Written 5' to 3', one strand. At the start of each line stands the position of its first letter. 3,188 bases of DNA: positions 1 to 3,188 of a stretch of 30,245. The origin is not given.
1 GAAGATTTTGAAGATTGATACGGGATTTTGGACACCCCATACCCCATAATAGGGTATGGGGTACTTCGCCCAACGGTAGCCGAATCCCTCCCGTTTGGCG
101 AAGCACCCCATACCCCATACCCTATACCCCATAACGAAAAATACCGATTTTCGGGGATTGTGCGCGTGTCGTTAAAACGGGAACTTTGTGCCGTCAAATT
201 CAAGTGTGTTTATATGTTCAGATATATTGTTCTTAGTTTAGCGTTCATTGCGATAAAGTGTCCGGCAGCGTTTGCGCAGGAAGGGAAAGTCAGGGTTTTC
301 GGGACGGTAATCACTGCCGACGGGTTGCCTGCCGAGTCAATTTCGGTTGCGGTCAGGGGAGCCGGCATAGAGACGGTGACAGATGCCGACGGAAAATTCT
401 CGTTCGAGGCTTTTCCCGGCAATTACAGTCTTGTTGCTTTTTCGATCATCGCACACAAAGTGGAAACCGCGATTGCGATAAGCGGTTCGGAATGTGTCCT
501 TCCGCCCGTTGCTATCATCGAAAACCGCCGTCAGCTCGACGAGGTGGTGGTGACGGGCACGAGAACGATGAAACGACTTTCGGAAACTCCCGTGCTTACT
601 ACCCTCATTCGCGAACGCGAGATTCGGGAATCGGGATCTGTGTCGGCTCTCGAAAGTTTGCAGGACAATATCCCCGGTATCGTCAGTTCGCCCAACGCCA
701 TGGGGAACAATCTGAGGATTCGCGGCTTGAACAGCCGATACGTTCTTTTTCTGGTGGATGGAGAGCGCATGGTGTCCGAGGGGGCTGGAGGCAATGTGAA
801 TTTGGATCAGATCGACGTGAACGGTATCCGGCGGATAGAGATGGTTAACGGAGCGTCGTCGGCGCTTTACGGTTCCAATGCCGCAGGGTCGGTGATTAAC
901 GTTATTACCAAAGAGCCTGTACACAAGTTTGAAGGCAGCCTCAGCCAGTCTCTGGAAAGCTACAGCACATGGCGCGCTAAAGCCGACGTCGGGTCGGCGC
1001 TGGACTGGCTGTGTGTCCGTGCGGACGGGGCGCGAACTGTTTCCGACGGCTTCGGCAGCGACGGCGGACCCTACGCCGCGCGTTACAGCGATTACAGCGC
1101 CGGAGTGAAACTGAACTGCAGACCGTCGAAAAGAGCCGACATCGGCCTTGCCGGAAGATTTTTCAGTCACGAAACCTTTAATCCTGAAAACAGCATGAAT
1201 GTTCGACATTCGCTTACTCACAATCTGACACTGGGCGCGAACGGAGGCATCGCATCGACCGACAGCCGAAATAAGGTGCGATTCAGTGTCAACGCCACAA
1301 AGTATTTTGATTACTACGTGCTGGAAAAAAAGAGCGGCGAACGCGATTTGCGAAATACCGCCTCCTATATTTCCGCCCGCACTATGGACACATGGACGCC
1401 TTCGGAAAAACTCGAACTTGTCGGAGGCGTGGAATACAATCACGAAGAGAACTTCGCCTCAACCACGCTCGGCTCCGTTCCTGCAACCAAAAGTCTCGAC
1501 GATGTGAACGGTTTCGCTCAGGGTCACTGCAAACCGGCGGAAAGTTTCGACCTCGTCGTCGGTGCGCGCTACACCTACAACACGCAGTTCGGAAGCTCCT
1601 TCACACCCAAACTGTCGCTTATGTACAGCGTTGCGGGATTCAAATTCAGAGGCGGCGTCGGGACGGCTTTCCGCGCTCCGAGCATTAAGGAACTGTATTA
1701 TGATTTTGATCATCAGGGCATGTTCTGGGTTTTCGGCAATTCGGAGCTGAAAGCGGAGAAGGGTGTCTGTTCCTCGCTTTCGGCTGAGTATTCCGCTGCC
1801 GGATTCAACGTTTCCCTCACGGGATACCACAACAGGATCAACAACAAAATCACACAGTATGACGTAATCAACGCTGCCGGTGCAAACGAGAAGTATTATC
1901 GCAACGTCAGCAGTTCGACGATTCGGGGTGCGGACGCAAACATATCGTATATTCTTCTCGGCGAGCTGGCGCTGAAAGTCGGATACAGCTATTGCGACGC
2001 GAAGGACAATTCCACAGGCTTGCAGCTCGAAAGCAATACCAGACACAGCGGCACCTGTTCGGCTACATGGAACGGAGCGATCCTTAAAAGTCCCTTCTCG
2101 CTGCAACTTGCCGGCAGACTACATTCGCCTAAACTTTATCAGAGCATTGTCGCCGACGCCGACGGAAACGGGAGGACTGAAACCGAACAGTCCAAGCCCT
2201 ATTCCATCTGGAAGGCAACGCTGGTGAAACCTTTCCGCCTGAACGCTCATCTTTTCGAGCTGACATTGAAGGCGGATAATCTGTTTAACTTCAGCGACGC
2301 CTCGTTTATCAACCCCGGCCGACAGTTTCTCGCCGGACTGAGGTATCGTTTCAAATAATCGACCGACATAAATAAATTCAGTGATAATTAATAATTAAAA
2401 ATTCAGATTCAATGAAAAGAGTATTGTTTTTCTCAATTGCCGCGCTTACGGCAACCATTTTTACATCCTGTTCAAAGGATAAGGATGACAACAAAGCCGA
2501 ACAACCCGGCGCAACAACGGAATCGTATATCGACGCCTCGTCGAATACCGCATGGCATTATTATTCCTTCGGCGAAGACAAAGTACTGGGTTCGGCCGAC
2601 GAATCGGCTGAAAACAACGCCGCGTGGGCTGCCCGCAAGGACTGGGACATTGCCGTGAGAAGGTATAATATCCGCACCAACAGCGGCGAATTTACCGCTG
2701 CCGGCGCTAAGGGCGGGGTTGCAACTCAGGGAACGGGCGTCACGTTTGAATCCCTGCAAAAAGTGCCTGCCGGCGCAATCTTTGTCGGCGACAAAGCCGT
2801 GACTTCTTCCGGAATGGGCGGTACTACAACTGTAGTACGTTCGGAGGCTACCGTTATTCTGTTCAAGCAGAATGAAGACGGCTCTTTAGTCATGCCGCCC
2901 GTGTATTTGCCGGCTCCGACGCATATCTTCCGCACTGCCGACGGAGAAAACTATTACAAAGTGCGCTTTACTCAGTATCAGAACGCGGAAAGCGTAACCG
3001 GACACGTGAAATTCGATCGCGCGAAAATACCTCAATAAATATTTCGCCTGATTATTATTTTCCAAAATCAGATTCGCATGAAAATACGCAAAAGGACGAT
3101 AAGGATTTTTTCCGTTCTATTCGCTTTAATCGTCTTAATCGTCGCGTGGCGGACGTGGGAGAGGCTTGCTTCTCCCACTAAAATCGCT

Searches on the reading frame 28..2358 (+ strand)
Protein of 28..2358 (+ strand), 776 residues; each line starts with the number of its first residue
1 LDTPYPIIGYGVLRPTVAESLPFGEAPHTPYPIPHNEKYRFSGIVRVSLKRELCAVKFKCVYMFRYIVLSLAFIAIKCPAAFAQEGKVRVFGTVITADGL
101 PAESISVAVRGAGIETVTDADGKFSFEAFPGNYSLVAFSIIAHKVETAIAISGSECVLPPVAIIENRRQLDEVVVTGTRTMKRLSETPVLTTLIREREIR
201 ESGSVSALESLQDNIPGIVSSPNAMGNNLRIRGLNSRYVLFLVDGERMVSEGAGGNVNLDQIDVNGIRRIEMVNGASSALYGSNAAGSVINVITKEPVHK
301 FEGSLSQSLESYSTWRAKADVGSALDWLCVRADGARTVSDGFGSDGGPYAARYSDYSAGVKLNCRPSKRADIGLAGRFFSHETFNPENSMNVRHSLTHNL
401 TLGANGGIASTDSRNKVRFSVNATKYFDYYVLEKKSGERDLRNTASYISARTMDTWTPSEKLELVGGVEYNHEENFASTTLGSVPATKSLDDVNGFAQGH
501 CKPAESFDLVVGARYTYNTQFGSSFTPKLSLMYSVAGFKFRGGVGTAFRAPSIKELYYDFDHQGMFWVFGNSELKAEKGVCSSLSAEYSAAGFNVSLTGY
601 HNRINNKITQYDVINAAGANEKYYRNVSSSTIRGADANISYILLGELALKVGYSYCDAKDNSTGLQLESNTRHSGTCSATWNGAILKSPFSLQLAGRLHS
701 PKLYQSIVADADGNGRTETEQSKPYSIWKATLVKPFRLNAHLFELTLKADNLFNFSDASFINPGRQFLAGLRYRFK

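Call 10: search_protein_families(library=pfam, proteins=[window:28-2358:+])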
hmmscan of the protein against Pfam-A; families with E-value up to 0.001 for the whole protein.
window:28-2358:+ (776 aa): 4 families
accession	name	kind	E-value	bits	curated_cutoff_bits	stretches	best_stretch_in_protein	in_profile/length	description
PF00593.30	TonB_dep_Rec_b-barrel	-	1.1e-37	131.4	27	1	344-752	12-436/436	TonB dependent receptor-like, beta-barrel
PF07715.20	Plug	-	1.5e-20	74.2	23.9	1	184-289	2-107/107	TonB-dependent Receptor Plug Domain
PF13715.12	CarbopepD_reg_2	-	1.3e-07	32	32.2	1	91-175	2-88/88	CarboxypepD_reg-like domain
PF13620.12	CarboxypepD_reg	-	9.5e-07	29.5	32.3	1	90-138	2-55/82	Carboxypeptidase regulatory-like domain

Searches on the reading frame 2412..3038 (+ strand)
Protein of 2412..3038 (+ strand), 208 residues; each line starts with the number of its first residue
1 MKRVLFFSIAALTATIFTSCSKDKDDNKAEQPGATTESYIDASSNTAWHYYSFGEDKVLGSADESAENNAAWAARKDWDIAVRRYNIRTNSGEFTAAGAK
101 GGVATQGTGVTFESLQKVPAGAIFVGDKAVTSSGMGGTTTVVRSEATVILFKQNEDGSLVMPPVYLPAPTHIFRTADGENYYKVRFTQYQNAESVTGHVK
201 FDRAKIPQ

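Call 10: search_protein_families(library=pfam, proteins=[window:2412-3038:+])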
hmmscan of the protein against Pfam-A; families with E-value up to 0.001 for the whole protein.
window:2412-3038:+ (208 aa): 1 family
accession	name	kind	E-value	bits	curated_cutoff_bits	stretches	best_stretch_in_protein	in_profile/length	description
PF14064.11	HmuY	-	2.2e-26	93.3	27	1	45-202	2-156/157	HmuY protein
